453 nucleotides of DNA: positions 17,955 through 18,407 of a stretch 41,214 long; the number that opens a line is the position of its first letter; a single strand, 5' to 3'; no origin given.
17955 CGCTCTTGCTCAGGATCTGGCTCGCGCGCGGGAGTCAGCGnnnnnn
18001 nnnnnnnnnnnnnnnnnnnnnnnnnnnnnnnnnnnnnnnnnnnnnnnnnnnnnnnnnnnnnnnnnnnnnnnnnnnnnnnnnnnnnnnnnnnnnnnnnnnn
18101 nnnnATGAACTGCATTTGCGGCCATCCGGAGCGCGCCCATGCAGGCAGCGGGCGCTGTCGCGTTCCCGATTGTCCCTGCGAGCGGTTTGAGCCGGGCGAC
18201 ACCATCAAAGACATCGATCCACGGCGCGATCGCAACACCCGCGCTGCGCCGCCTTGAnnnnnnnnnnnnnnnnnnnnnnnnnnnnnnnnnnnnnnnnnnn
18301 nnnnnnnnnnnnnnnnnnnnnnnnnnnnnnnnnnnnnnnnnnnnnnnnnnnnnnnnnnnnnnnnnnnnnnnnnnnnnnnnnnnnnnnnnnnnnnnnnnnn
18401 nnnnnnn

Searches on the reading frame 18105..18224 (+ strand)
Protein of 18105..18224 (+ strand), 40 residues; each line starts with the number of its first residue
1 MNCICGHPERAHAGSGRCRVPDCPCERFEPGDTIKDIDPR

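Call 22: find_related_loci(query=A3, collection=genome_contigs, flank=6000)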
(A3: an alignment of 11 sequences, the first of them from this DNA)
Query A3 (36 aa) in genome_contigs; peptide patterns used: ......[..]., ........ (x = any residue, [..] = any of these).
151 stretches matched a pattern; 9 encode a relative of the query (tblastn E <= 1e-3); 9 distinct loci.
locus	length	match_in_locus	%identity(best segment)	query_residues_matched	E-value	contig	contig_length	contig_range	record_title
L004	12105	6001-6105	69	1-35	1e-18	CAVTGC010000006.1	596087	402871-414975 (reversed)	MAG: uncultured Candidatus Rokubacteria bacterium isolate MFD09212.bin.1.136 genome assembly, contig: contig_26753, whol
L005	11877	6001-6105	83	1-35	2e-18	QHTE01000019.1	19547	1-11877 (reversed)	MAG: Candidatus Rokuibacteriota bacterium isolate AR14 14_1009_16_40cm_scaffold_4985_curated, whole genome shotgun seque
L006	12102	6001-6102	79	1-34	2e-16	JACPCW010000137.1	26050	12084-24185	MAG: Candidatus Rokuibacteriota bacterium isolate NC_groundwater_293_Ag_S-0.65um_70_13 S6_GD2017_2_S65_scaffold_816, who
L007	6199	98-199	74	1-34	1e-15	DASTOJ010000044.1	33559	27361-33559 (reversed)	MAG TPA_asm: Candidatus Methylomirabilota bacterium isolate SMAG_U2167 k141_1503914, whole genome shotgun sequence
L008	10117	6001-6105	69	1-35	3e-15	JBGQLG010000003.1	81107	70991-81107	MAG: Candidatus Methylomirabilia bacterium isolate OBJ2_061818_050_43 k141_2851539_length_81107_cov_29.1237, whole genom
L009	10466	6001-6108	69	1-36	4e-15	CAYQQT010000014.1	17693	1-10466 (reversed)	MAG TPA_asm: uncultured bacterium isolate SRP136066_co1_130 genome assembly, contig: NODE_3269_length_17693_cov_35.03923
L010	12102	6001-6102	71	1-34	1e-14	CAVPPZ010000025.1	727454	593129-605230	MAG: uncultured Candidatus Rokubacteria bacterium isolate MFD10007.bin.2.20 genome assembly, contig: contig_6905, whole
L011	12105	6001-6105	66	1-35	3e-14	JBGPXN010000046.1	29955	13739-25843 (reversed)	MAG: Candidatus Methylomirabilia bacterium isolate OBJ1_062018_090_37 k141_301423_length_29955_cov_21.1374, whole genome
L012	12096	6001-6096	72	1-32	6e-13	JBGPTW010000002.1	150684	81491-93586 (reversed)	MAG: Candidatus Methylomirabilia bacterium isolate OBJ1_062018_110_59 k141_1069944_length_150684_cov_15.9985, whole geno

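Call 39: search_solved_structures(query=A3, max_evalue=10, show_alignments=3)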
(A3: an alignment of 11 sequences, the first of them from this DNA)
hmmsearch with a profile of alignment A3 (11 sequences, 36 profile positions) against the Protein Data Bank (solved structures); distinct sequences matched with E-value up to 10: 2.
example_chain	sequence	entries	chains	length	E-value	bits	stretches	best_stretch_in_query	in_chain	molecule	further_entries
1tpc_1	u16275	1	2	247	4.8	10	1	5-15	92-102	TRIOSEPHOSPHATE ISOMERASE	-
1tpw_A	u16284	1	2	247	4.8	10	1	5-15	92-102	TRIOSEPHOSPHATE ISOMERASE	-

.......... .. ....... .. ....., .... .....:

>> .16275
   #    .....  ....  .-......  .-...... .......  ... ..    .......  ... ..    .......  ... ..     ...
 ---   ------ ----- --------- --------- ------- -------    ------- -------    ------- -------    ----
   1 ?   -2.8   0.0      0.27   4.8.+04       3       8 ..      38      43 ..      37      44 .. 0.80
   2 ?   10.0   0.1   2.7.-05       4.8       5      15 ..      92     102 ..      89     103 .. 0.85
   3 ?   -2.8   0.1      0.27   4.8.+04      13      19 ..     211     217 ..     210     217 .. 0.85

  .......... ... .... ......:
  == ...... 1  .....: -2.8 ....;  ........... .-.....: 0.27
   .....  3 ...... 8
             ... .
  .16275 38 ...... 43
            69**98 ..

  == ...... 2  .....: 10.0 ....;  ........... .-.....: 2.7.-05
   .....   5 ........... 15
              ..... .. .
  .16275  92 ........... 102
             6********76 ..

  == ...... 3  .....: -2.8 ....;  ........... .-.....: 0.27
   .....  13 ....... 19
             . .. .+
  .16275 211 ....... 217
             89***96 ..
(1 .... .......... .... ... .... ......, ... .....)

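Call 44: predict_structure(alignment_id=A3)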
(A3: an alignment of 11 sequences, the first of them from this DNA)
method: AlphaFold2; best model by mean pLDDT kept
length: 36 residues; sequences in the alignment: 11
mean_pLDDT: 64.6   pTM: 0.30
mean pLDDT of the five models: 64.6, 63.2, 60.3, 58.8, 52.5
residues with pLDDT >= 90: 0; 70-90: 12; 50-70: 22; < 50: 2
segments of 3 or more residues with pLDDT < 50: none
pLDDT, mean of each block of 10 residues (from residue 1): 67 69 63 57
secondary structure, 60 per line:
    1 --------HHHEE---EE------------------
elements in order:

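Call 46: search_protein_representatives(alignment_id=A3)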
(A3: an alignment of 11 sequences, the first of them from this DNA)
Query: 11 sequences, 36 profile positions. Proteins with E-value up to 0.001 (for the whole library): 80; up to 1e-10: 28; up to 1e-30: 0. The best 80 are listed.
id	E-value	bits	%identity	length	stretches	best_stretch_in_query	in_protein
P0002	8.7e-21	89.3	-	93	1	1-35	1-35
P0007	3.6e-20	87.3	-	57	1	1-35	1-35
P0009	1.3e-19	85.5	-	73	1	1-35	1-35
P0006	1.5e-19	85.3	-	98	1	1-35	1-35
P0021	4.0e-19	83.9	-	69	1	1-35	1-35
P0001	5.1e-19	83.6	-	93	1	1-35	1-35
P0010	6.4e-19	83.3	-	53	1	1-35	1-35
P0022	6.7e-19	83.2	-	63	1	1-35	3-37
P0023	6.8e-19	83.2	-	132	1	1-35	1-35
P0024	6.9e-19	83.2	-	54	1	1-35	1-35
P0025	2.1e-18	81.6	-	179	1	1-35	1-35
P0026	4.9e-18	80.5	-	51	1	1-35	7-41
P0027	2.6e-17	78.1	-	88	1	1-35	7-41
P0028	3.4e-17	77.7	-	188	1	1-35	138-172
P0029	1.4e-16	75.8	-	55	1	1-35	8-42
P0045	3.6e-10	55.3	-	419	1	1-34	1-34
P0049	9.9e-09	50.7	-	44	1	1-30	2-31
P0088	3.9e-04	36.0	-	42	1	3-32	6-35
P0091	5.2e-04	35.6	-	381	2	3-30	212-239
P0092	6.6e-04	35.2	-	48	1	1-35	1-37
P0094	9.6e-04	34.7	-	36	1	3-29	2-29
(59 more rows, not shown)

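Call 49: fold_search(model_id=the predicted structure, library=pdb)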
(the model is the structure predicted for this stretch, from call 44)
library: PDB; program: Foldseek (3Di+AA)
matches with E <= 10: 0; with E <= 0.001: 0
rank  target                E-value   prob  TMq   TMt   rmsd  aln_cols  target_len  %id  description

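Call 52: find_encoding_contigs(protein=P0045, flank=5000, max_places=3)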
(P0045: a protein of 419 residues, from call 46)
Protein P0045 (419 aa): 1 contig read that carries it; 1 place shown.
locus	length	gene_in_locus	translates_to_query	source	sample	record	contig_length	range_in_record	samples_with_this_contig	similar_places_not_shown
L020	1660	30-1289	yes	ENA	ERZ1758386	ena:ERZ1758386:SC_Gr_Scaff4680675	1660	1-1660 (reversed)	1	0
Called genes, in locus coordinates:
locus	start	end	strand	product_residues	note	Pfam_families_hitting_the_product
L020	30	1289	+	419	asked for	PF13365:Trypsin_2, PF00595:PDZ, PF13180:PDZ_2, PF17820:PDZ_6 (weak)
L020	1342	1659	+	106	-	?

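Call 53: find_encoding_contigs(protein=P0049, flank=5000, max_places=3)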
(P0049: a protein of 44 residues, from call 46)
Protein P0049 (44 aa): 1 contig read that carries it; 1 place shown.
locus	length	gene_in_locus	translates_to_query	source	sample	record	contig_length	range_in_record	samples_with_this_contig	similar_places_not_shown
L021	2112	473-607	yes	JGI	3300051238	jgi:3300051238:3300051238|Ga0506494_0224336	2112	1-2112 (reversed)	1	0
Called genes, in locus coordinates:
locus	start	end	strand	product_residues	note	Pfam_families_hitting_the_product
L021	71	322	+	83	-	-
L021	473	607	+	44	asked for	-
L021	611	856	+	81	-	-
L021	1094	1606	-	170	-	-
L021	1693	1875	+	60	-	-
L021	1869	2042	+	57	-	-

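Call 59: search_solved_structures(query=A4, max_evalue=10, show_alignments=2)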
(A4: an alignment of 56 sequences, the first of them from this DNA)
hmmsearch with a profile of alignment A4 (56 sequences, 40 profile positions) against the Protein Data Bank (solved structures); distinct sequences matched with E-value up to 10: 2.
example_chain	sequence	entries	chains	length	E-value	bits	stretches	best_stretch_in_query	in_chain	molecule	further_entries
2b38_A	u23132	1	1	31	0.84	12.4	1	15-29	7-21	kalata B8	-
2lur_A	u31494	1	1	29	0.88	12.3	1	15-26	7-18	Kalata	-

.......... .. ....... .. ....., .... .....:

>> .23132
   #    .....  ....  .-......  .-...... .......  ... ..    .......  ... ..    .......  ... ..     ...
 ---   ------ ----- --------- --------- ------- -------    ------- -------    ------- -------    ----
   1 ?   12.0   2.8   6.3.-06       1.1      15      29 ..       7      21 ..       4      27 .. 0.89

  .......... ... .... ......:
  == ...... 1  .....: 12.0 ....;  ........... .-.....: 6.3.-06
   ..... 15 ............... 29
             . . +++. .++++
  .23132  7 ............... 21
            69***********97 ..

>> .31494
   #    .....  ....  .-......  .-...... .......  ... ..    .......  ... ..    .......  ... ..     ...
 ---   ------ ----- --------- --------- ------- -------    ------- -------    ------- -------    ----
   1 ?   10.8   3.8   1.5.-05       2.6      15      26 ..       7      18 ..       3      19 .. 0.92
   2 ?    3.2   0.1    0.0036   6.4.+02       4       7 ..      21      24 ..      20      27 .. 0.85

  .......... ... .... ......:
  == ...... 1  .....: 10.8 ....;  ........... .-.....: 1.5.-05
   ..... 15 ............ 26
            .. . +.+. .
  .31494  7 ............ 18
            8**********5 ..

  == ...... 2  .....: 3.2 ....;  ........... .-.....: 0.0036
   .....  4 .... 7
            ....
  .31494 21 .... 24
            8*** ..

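Call 66: predict_structure(alignment_id=A4)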
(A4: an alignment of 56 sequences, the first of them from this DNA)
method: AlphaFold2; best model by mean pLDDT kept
length: 40 residues; sequences in the alignment: 56
mean_pLDDT: 60.8   pTM: 0.30
mean pLDDT of the five models: 60.8, 60.7, 60.1, 59.6, 59.0
residues with pLDDT >= 90: 0; 70-90: 11; 50-70: 19; < 50: 10
segments of 3 or more residues with pLDDT < 50: 34-40
pLDDT, mean of each block of 10 residues (from residue 1): 66 68 61 47
secondary structure, 60 per line:
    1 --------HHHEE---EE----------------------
elements in order:

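Call 74: find_related_loci(query=A3, collection=metagenome_contigs, flank=4000)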
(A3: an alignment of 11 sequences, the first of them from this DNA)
Query A3 (36 aa) in metagenome_contigs; peptide patterns used: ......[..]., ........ (x = any residue, [..] = any of these).
384 stretches matched a pattern; 57 encode a relative of the query (tblastn E <= 1e-3); 57 distinct loci.
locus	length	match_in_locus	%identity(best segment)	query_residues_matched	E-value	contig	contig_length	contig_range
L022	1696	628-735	89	1-36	4e-19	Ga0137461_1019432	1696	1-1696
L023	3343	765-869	86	1-35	6e-19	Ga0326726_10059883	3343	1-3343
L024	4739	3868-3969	85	1-34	1e-18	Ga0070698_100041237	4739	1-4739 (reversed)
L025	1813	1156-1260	83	1-35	1e-18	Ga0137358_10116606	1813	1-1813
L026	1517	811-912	85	1-34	6e-18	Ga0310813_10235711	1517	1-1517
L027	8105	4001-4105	83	1-35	6e-18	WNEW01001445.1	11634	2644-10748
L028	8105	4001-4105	83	1-35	6e-18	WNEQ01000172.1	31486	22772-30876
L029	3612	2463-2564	85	1-34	1e-17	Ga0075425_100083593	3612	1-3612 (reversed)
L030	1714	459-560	82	1-34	1e-17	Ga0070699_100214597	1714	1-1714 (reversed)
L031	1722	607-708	85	1-34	1e-17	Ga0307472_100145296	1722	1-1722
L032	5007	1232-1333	79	1-34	2e-17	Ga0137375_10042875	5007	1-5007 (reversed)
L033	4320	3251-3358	75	1-36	2e-17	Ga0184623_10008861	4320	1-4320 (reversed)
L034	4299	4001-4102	82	1-34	3e-17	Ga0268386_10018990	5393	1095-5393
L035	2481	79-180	85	1-34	4e-17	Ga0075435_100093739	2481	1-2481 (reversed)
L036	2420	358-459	85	1-34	3e-17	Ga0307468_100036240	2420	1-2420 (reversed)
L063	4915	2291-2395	69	1-35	1e-14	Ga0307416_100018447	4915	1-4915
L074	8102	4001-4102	59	2-35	4e-12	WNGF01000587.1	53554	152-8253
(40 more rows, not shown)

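Call 77: search_protein_families(library=pfam, proteins=[P0049, P0094, P0092, P0088, L005:6111-7211:-], max_evalue=1)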
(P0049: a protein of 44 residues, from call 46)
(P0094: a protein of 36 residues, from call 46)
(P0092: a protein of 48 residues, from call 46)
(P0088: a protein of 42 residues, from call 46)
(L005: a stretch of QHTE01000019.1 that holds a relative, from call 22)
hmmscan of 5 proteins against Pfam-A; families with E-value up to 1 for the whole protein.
P0049 (44 aa): 0 families

P0094 (36 aa): 0 families

P0092 (48 aa): 0 families

P0088 (42 aa): 0 families

L005:6111-7211:- (366 aa): 6 families
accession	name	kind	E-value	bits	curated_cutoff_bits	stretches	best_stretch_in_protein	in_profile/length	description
PF02163.28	Peptidase_M50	-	4e-24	85.6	27.2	2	51-123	2-100/221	Peptidase family M50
PF00571.33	CBS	-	1.6e-13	51.2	24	2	234-286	1-54/57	CBS domain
PF13398.12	Peptidase_M50B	-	0.0008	19.6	26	1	54-145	20-111/201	Peptidase M50B-like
PF11667.14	DUF3267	-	0.054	14.3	27.1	1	56-153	2-93/108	Putative zincin peptidase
PF13582.12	Reprolysin_3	-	0.15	13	22.4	1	47-72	107-122/123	Metallo-peptidase family M12B Reprolysin-like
PF13688.12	Reprolysin_5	-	0.32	11.6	27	1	26-72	107-157/196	Metallo-peptidase family M12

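Call 82: search_protein_families(library=pfam, proteins=[L007:98-1606:+, L063:2291-3799:+, L004:6001-7050:+, P0095, L074:3998-5017:+], max_evalue=0.001)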
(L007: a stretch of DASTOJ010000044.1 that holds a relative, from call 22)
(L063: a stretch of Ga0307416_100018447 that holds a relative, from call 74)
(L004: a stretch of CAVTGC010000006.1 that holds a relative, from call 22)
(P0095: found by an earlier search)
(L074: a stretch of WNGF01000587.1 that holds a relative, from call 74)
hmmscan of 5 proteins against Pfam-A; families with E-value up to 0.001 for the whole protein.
L007:98-1606:+ (503 aa): 7 families
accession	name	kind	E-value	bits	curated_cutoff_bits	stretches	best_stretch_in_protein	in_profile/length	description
PF13180.12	PDZ_2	-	5.5e-26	91.1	27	2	313-402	3-80/80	PDZ domain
PF13365.12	Trypsin_2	-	5.3e-25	89.3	27.6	1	144-277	3-144/144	Trypsin-like peptidase domain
PF17820.7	PDZ_6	-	4.4e-20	71.6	27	2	437-490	2-54/54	PDZ domain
PF00595.29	PDZ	-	4.9e-17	62.5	23.2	2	424-489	14-81/81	PDZ domain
PF14685.13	PDZ_Tricorn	-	0.00018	21.9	25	0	443-475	30-64/88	Tricorn protease PDZ domain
PF00089.32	Trypsin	-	0.00028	21.2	20.6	1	184-279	81-196/220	Trypsin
PF12812.13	PDZ_1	-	0.00089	19.7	28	0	312-376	10-72/78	PDZ-like domain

L063:2291-3799:+ (503 aa): 6 families
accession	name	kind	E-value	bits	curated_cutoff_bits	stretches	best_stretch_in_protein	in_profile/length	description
PF13180.12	PDZ_2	-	5.8e-28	97.4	27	2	310-399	3-80/80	PDZ domain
PF13365.12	Trypsin_2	-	8.1e-23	82.2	27.6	1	139-274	1-144/144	Trypsin-like peptidase domain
PF17820.7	PDZ_6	-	7.1e-20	70.9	27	2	337-388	4-54/54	PDZ domain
PF00595.29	PDZ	-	6.5e-13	49.3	23.2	1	326-386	23-80/81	PDZ domain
PF14685.13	PDZ_Tricorn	-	7.7e-06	26.3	25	0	341-391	30-81/88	Tricorn protease PDZ domain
PF00089.32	Trypsin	-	3.1e-05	24.3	20.6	1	182-282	85-202/220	Trypsin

L004:6001-7050:+ (350 aa): 1 family
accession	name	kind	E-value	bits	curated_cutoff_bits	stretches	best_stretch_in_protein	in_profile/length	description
PF01226.23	Form_Nir_trans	-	5e-75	252.4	34.6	1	84-342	1-240/240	Formate/nitrite transporter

P0095 (521 aa): 4 families
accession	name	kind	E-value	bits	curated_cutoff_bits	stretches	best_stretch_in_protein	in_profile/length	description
PF13180.12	PDZ_2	-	7.8e-26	90.6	27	2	331-416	3-76/80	PDZ domain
PF13365.12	Trypsin_2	-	2.5e-24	87.1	27.6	1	160-295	1-144/144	Trypsin-like peptidase domain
PF17820.7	PDZ_6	-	5.1e-20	71.4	27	2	462-508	9-54/54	PDZ domain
PF00595.29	PDZ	-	8.9e-18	64.9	23.2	2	327-407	8-80/81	PDZ domain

L074:3998-5017:+ (340 aa): 2 families
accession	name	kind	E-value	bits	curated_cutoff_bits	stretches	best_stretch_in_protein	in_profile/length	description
PF13365.12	Trypsin_2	-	1.7e-18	68.2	27.6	1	119-230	31-144/144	Trypsin-like peptidase domain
PF00089.32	Trypsin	-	5.7e-05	23.5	20.6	1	139-233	86-197/220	Trypsin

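Call 87: search_protein_families(library=phrogs, proteins=[P0094, P0088, P0092, P0091, P0049], max_evalue=0.1)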
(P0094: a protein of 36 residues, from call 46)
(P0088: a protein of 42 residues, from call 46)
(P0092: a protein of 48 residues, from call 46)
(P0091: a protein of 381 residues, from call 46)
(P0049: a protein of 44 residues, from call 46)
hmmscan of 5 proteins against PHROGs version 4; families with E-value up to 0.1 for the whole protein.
P0094 (36 aa): 3 families
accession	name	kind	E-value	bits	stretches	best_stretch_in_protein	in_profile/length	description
phrog_1311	-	unknown function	0.047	14.6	1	3-30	10-44/51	-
phrog_7969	-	unknown function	0.051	14.9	0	15-33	59-77/93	-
phrog_6114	-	unknown function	0.096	14.1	0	4-28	33-57/59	-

P0088 (42 aa): 0 families

P0092 (48 aa): 2 families
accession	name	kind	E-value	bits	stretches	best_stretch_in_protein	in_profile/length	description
phrog_6114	-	unknown function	0.095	14.1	0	5-29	33-57/59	-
phrog_7969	-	unknown function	0.098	14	0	2-19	17-33/93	-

P0091 (381 aa): 1 family
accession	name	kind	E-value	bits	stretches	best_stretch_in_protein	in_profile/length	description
phrog_12688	-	unknown function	0.0022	18.8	1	6-69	33-96/142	-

P0049 (44 aa): 1 family
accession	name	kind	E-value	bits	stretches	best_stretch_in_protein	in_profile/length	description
phrog_7969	-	unknown function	0.045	15.1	1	3-33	17-50/93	-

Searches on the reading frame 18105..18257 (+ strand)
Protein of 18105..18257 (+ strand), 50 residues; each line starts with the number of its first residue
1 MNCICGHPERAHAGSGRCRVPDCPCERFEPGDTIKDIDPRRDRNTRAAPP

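Call 11: search_protein_families(library=pfam, proteins=[window:18105-18257:+], max_evalue=0.01)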
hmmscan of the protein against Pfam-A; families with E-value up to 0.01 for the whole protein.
window:18105-18257:+ (50 aa): 0 families

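Call 40: search_protein_families(library=ncbifam, proteins=[window:18105-18254:+], max_evalue=1)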
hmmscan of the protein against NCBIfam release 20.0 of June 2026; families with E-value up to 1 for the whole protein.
window:18105-18254:+ (50 aa): 0 families

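Call 50: search_dna_similar(query=window:18105-18254:+, collection=phages, mode=protein, max_evalue=1, max_rows=25)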
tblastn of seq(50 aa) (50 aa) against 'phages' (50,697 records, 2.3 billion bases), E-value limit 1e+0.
Records with a match: 1; places in all: 1; records where one place covers at least 80% of the query: 0.
Best place of each record, by identity: <60% 1.
By first word of the organism name: Bacteriophage 1.
By host as written in the record: - 1.
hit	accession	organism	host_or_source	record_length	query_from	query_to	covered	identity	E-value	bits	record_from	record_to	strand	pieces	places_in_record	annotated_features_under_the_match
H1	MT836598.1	Bacteriophage sp.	human fecal samples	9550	2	38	74%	40.5%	3e-1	32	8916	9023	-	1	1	record has no annotation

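Call 77: search_protein_families(library=pfam, proteins=[window:18105-18254:+], max_evalue=1)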
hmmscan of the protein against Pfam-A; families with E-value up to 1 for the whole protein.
window:18105-18254:+ (50 aa): 0 families

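Call 82: search_protein_families(library=pfam, proteins=[P0095], max_evalue=0.001)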
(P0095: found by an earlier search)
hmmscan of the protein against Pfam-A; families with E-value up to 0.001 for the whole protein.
P0095 (521 aa): 4 families
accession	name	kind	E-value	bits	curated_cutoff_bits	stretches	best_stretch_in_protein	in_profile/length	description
PF13180.12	PDZ_2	-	7.8e-26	90.6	27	2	331-416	3-76/80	PDZ domain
PF13365.12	Trypsin_2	-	2.5e-24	87.1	27.6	1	160-295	1-144/144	Trypsin-like peptidase domain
PF17820.7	PDZ_6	-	5.1e-20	71.4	27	2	462-508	9-54/54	PDZ domain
PF00595.29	PDZ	-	8.9e-18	64.9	23.2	2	327-407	8-80/81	PDZ domain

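Call 87: search_protein_families(library=phrogs, proteins=[window:18105-18254:+], max_evalue=0.1)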
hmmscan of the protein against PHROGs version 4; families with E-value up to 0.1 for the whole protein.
window:18105-18254:+ (50 aa): 0 families
